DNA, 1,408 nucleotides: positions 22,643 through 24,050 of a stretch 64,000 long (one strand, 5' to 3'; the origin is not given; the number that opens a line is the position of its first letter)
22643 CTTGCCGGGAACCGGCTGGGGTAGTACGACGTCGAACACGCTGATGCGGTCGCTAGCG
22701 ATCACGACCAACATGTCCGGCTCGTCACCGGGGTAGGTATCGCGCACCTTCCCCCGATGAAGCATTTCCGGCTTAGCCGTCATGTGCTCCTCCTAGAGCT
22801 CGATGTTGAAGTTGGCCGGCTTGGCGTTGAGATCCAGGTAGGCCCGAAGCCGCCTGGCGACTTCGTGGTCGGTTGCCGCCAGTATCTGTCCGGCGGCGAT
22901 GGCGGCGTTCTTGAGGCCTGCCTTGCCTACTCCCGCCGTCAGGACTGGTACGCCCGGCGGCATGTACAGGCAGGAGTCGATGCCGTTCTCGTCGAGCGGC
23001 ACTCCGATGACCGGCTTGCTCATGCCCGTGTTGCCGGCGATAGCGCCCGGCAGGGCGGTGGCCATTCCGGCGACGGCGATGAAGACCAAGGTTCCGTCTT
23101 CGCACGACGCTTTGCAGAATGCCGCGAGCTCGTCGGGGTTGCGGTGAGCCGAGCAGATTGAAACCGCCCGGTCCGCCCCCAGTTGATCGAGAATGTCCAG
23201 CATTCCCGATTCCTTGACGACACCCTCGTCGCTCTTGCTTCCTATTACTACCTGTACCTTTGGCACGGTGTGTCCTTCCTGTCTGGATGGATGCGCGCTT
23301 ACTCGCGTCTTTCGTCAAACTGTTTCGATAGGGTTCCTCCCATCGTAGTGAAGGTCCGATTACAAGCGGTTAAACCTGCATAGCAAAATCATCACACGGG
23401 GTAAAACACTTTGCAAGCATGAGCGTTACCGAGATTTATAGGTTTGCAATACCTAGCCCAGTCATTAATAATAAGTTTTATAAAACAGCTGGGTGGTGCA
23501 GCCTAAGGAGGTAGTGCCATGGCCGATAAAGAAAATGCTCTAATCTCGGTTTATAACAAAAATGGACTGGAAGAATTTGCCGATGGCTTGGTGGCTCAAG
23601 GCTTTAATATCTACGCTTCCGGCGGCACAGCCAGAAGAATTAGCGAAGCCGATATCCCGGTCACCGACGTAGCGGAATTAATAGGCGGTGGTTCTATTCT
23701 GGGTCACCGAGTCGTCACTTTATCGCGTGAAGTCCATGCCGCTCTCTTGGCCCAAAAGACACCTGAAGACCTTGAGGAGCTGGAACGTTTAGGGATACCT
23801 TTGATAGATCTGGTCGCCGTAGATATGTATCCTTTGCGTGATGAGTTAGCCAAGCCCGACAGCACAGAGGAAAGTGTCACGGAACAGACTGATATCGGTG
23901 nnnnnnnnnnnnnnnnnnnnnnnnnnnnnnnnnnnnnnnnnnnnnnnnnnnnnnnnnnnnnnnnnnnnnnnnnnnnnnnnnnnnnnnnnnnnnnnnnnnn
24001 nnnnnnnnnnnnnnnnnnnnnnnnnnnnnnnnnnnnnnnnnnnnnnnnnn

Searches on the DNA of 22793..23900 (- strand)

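Call 3: search_rna_families(source=window, start=23200, end=23560, threshold=evalue, max_evalue=10, show_alignments=5)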
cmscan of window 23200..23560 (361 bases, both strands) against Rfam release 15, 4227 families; matches with E-value up to 10: 1.
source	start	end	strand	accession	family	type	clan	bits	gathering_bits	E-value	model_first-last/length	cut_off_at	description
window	23462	23560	+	RF02076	STnc100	Gene; sRNA;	-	12.7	47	1.8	1-100/206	3'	Gammaproteobacterial sRNA STnc100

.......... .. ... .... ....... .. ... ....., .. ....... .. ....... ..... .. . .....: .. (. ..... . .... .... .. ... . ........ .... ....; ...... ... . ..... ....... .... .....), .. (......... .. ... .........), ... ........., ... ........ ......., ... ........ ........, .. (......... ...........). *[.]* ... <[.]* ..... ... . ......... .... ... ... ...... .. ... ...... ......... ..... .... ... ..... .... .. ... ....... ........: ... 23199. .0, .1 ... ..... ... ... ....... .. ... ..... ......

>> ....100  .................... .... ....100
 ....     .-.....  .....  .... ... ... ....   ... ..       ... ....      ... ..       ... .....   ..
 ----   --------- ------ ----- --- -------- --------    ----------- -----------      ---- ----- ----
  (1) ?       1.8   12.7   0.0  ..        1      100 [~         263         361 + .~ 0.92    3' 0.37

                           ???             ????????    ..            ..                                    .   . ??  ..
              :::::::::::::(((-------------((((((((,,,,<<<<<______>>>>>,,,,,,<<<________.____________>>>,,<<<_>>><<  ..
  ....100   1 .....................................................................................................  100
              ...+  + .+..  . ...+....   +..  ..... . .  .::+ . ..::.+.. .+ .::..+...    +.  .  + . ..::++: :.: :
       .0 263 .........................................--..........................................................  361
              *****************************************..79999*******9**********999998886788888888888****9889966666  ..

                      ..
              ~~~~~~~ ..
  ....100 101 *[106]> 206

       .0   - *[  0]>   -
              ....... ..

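Call 10: search_rna_families(source=window, start=23315, end=23445, threshold=evalue, max_evalue=10, show_alignments=5)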
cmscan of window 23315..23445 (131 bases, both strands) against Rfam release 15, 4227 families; matches with E-value up to 10: 2.
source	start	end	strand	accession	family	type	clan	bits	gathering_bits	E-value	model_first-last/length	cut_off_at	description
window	23373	23403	-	RF00533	snoMe18S-Gm1358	Gene; snRNA; snoRNA; CD-box;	-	13.2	50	5.7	1-79/79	no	Small nucleolar RNA Me18S-Gm1358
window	23407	23419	-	RF01046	WLE3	Cis-reg;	-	11.9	50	5.2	1-44/44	no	Wingless localisation element 3 (WLE3)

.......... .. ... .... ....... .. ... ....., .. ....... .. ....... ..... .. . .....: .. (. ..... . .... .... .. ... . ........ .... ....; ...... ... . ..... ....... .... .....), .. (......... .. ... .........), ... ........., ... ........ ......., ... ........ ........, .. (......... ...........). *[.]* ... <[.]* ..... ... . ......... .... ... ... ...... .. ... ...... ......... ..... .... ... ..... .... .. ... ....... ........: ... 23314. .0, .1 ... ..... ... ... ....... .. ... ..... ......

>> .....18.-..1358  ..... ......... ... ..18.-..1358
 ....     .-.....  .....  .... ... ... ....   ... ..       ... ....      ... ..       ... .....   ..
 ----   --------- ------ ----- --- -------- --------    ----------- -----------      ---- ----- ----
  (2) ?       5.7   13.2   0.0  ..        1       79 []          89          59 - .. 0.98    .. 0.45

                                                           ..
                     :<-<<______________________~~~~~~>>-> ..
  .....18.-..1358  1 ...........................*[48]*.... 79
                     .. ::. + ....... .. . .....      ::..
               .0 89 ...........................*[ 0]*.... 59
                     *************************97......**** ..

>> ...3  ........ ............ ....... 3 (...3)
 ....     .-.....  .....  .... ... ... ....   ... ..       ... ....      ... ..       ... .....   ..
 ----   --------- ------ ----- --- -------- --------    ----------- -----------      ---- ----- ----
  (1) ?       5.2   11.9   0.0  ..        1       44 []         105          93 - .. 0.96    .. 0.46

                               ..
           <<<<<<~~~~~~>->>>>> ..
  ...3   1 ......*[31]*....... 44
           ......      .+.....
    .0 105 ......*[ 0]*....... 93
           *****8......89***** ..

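Call 55: build_rna_model(alignment_id=A6, structure=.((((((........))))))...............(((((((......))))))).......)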
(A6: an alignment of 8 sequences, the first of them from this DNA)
Model R1 built from alignment A6 (8 sequences, 63 columns); structure: as given.
model positions 62; base pairs 13; branch points 1; effective number of sequences 3.8; information 0.902 bits per position. Calibrated on 0.2 Mb of random sequence (short: E-values are rough).
structure used (alignment columns):
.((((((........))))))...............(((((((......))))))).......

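Call 56: search_with_rna_model(model_id=R1, sources=[window, L007, L008, L009, L010, L011, L012, L013, L014, L015, L016, L017, L018, L019, L020, L021, L022, L023, L024, L025, L026, L027, L028, L029, L030, L031, L032, L033, L034, L035, L036, L037, L038, L039, L040, L041, L042, L043, L044, L045, L046, L047, L048, L049, L050, L051, L052, L053, L054, L055, L056, L057, L058, L059, L060, L061, L062, L063, L064, L065, L066, L067, L068, L069, L070, L071, L072, L073, L074, L075, L076, L077, L078, L079, L080, L081, L082, L083, L084, L085, L086, L087, L088, L089, L090, L005, L006, L093, L094, L095, L096], max_evalue=10)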
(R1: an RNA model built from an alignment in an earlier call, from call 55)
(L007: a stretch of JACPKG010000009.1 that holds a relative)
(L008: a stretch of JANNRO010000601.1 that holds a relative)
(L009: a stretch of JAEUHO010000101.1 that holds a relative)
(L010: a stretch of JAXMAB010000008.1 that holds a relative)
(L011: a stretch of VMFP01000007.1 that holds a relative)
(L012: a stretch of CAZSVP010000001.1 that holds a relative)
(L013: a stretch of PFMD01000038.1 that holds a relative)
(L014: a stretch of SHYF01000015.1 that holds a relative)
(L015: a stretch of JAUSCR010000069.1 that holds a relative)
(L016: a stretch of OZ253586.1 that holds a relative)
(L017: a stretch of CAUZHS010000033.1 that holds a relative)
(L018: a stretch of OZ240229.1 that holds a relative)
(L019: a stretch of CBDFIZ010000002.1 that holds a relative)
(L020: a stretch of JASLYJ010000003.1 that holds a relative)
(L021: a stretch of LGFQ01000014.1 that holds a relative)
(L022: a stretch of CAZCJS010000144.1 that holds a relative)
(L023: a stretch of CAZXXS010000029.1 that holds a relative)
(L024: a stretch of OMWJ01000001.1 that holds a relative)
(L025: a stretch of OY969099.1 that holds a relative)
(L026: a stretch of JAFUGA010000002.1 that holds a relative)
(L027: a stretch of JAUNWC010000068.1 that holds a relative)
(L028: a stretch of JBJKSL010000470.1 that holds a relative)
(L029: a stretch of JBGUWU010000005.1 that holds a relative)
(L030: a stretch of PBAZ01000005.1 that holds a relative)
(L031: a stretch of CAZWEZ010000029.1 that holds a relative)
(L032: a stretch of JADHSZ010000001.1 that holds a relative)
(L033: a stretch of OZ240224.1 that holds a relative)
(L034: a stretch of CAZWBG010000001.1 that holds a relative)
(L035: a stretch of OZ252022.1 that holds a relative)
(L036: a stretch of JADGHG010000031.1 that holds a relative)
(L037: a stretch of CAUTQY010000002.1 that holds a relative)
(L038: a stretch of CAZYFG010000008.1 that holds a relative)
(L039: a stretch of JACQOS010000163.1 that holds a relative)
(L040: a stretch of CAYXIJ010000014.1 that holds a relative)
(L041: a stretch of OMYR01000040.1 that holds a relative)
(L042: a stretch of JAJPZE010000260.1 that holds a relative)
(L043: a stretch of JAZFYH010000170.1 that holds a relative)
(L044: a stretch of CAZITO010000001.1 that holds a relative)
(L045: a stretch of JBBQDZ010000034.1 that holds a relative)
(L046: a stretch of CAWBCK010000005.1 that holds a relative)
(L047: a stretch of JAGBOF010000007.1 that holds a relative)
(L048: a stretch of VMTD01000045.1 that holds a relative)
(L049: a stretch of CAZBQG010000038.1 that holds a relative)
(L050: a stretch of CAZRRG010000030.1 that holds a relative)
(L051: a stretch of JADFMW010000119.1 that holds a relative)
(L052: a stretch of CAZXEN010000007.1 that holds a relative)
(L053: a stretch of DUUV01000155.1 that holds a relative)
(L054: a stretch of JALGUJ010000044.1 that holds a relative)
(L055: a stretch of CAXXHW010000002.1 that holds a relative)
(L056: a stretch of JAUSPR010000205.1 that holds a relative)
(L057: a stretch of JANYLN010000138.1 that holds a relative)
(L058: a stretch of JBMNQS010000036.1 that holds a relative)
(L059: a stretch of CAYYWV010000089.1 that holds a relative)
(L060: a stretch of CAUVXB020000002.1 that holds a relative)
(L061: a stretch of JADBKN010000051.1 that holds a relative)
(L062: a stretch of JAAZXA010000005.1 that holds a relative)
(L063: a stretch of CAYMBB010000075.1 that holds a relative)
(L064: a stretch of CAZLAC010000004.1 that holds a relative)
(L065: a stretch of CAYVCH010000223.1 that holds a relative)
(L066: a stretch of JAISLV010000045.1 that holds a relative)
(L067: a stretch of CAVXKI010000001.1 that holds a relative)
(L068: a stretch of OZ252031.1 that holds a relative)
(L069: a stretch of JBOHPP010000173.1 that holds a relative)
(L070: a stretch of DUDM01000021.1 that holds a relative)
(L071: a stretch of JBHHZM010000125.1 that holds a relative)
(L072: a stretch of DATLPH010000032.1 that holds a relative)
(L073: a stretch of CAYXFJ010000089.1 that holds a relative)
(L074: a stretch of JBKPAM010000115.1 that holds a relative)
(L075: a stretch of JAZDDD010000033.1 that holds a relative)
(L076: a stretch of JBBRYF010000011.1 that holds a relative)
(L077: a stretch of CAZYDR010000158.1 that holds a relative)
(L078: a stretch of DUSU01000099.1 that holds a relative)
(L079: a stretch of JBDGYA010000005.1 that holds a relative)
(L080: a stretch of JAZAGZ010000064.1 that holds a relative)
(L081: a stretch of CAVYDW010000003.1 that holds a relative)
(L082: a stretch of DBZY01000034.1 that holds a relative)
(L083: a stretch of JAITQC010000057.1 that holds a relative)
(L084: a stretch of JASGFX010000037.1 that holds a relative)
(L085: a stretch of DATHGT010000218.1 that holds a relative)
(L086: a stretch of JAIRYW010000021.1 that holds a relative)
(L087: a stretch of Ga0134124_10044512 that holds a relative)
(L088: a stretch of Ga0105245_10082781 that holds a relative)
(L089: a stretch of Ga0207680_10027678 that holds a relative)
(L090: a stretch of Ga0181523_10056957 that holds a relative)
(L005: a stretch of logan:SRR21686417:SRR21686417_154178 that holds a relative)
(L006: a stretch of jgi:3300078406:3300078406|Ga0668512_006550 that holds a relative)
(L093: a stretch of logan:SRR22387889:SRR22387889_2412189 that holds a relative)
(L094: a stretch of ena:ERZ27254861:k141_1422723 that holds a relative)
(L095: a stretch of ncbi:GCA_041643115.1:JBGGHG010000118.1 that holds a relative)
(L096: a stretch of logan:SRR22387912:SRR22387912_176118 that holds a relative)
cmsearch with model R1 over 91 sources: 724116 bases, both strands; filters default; matches with E-value up to 10: 10.
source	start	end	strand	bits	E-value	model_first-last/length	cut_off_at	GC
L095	2400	2461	+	83.6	2.1e-16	1-62/62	no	0.4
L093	1141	1201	+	83.4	2.3e-16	1-62/62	no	0.36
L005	1909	1969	+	83.2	2.6e-16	1-62/62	no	0.43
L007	3902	3962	+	82.5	3.8e-16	1-62/62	no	0.44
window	23320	23381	-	81.8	5.6e-16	1-62/62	no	0.48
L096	78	139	+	79.2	2.2e-15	1-62/62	no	0.32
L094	1153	1213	+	60.4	5.5e-11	1-62/62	no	0.44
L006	1310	1368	+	51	8.7e-09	1-62/62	no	0.51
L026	2244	2295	+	16.4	1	1-62/62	no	0.31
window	60049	60099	-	12.8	7.4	1-62/62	no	0.39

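Call 60: search_with_rna_model(model_id=R1, sources=[L097, L098, L099, L100, L101, L102, L103, L104, L105], max_evalue=10, filters=off, show_alignments=4)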
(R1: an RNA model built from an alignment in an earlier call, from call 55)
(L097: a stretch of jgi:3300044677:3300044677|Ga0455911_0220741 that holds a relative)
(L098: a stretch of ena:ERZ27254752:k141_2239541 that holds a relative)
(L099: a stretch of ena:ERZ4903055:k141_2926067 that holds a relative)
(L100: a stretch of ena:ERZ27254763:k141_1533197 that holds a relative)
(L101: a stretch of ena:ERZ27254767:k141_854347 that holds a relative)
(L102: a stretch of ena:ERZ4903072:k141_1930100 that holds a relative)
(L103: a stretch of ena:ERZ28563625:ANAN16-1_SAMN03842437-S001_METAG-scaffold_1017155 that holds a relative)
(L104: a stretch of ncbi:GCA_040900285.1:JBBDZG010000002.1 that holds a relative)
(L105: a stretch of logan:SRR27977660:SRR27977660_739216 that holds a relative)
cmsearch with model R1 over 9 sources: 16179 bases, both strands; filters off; matches with E-value up to 10: 9.
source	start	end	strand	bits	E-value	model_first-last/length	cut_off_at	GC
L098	173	212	+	34.8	1.2e-06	1-62/62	no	0.38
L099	173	212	+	34.8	1.2e-06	1-62/62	no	0.38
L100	1449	1488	+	34.8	1.2e-06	1-62/62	no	0.38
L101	148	187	+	34.8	1.2e-06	1-62/62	no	0.38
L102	124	163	+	34.8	1.2e-06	1-62/62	no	0.38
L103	87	126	+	34.8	1.2e-06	1-62/62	no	0.38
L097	229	288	+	29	2.7e-05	1-62/62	no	0.43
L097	157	199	-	5.8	6.9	1-62/62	no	0.37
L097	218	251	-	5.8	7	1-62/62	no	0.41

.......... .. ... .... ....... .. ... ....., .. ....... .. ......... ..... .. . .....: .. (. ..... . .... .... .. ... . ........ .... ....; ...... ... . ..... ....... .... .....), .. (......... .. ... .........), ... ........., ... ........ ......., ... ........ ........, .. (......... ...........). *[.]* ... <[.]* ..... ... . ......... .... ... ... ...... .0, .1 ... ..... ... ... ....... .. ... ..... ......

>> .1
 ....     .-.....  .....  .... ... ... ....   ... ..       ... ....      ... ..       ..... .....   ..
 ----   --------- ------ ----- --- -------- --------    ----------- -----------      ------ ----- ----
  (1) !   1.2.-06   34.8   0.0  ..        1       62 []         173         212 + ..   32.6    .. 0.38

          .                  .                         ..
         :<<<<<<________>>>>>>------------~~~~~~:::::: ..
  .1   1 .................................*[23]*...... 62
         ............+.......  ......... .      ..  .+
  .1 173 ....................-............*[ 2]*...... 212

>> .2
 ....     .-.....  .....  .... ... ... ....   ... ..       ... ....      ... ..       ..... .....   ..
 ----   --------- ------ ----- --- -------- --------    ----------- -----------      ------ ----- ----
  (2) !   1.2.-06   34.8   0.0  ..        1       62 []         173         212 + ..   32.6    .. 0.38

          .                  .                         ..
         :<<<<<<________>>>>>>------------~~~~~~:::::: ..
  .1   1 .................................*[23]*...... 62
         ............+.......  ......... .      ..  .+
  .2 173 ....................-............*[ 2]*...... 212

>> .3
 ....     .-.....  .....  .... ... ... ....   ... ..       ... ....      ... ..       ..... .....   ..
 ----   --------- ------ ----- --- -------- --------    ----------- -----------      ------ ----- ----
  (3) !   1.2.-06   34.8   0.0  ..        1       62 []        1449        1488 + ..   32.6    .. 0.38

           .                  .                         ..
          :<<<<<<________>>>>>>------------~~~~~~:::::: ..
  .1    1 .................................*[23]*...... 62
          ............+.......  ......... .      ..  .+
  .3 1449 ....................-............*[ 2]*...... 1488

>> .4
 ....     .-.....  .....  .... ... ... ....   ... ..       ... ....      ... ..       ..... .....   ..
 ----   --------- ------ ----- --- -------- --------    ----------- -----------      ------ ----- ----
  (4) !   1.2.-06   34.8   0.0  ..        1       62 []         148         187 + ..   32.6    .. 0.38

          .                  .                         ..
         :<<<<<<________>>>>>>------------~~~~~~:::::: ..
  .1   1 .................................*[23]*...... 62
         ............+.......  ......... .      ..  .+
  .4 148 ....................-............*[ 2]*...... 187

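Call 67: search_with_rna_model(model_id=R1, sources=[window, L005, L006, L007, L093, L094, L095, L096, L097, L098], max_evalue=0.001, make_alignment=true)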
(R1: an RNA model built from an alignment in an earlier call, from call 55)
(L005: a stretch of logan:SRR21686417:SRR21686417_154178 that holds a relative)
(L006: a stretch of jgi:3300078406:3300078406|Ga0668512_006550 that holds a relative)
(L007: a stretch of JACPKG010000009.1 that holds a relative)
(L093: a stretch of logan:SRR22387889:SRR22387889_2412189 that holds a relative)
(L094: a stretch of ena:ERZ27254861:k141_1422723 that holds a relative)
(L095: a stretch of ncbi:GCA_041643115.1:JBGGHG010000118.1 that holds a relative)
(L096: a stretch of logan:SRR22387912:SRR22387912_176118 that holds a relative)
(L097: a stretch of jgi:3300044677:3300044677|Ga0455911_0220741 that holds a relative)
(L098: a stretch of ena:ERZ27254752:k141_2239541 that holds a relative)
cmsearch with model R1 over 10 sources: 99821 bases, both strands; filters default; matches with E-value up to 0.001: 10.
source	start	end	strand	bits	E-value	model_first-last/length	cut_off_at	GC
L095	2400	2461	+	83.6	2.9e-17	1-62/62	no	0.4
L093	1141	1201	+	83.4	3.1e-17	1-62/62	no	0.36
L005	1909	1969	+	83.2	3.6e-17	1-62/62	no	0.43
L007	3902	3962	+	82.5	5.2e-17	1-62/62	no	0.44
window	23320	23381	-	81.8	7.7e-17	1-62/62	no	0.48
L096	78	139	+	79.2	3.1e-16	1-62/62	no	0.32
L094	1153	1213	+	60.4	7.6e-12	1-62/62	no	0.44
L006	1310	1368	+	51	1.2e-09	1-62/62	no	0.51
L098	173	212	+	34.7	7.5e-06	1-62/62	no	0.38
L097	229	288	+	29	0.00017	1-62/62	no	0.43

Alignment A9: 10 matches aligned to the model, 66 columns, each read 5' to 3' on its own strand. Consensus structure (alignment columns), stored with it:
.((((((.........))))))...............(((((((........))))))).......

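Call 78: search_with_rna_model(model_id=R2, source=window, start=22900, end=23900, filters=off, max_evalue=10, show_alignments=3)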
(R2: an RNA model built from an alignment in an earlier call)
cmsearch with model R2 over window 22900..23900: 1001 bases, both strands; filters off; matches with E-value up to 10: 13.
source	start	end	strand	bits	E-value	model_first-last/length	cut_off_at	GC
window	23329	23361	+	6.7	0.11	13-48/113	no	0.52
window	23815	23840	-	2.9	1.1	72-97/113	no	0.5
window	23679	23702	+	1.9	2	1-113/113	no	0.46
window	23396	23414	-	0.4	4.9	1-113/113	no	0.47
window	23079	23102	+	0.3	5.1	1-113/113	no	0.5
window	23526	23543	+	0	5.9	1-113/113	no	0.22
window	23869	23894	+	-0.2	6.8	1-113/113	no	0.46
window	23568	23612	+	-0.3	7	1-113/113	no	0.44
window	23526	23545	-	-0.3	7.2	1-113/113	no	0.25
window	23753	23767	+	-0.5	8.3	1-113/113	no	0.4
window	23240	23280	-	-0.7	9.1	1-113/113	no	0.49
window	23595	23607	-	-0.7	9.1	1-113/113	no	0.38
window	23722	23747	-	-0.7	9.2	1-113/113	no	0.58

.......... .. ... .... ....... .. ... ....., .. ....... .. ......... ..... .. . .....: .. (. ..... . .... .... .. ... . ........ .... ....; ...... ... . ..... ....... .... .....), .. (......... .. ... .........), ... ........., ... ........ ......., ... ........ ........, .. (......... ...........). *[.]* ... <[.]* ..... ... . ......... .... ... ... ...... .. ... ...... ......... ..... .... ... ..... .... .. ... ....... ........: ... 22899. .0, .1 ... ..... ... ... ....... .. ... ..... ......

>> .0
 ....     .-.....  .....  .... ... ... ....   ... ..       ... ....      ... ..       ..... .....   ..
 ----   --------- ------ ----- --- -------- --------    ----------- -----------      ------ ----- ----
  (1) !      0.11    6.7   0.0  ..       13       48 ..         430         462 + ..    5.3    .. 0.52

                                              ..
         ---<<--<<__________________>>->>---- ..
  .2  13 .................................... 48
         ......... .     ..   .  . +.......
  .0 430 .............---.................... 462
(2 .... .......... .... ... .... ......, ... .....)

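Call 79: search_with_rna_model(model_id=R2, sources=[L091, L092, L005, L006, L007, L093, L094, L095, L096, L097, L098], filters=off, max_evalue=10)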
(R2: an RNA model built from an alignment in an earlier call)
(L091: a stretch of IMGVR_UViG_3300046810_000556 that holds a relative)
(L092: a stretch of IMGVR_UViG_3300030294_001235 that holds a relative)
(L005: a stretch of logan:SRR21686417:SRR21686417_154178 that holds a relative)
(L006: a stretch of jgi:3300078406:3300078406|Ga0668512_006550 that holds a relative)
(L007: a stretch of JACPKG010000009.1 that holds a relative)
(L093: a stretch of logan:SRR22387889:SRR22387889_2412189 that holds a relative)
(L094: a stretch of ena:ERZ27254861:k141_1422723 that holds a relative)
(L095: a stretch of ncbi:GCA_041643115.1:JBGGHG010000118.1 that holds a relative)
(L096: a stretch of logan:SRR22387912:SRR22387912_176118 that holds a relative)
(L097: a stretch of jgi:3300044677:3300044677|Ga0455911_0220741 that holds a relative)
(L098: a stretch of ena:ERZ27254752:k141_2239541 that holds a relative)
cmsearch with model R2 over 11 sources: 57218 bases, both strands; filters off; matches with E-value up to 10: 10.
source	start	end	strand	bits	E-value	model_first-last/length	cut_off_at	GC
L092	11799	11914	+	48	1.6e-10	1-113/113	no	0.61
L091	425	538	-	44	1.7e-09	1-113/113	no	0.61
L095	2352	2464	-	8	3.1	1-113/113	no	0.4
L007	3594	3673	+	7.4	4.3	1-113/113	no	0.46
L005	214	277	-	7.3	4.5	1-113/113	no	0.45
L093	201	309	-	7.3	4.5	1-113/113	no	0.39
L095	3929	4018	-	6.8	6.2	1-113/113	no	0.46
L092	11606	11689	-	6.2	8.6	1-113/113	no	0.48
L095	3757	3857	-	6.2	9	1-113/113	no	0.62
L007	1356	1434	-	6.1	9.3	1-113/113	no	0.47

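Call 82: search_with_rna_model(model_id=R1, sources=[L106, L107, L108, L109], max_evalue=1, filters=off)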
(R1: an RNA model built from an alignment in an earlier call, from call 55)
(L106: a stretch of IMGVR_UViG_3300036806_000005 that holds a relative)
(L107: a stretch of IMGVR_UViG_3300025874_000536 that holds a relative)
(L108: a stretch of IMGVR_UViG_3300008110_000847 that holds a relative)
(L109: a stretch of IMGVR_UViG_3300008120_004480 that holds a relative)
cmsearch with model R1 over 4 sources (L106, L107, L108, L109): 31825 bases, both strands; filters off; matches with E-value up to 1: 1.
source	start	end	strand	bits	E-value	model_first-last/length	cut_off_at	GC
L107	2167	2215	-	12.4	0.41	1-62/62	no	0.35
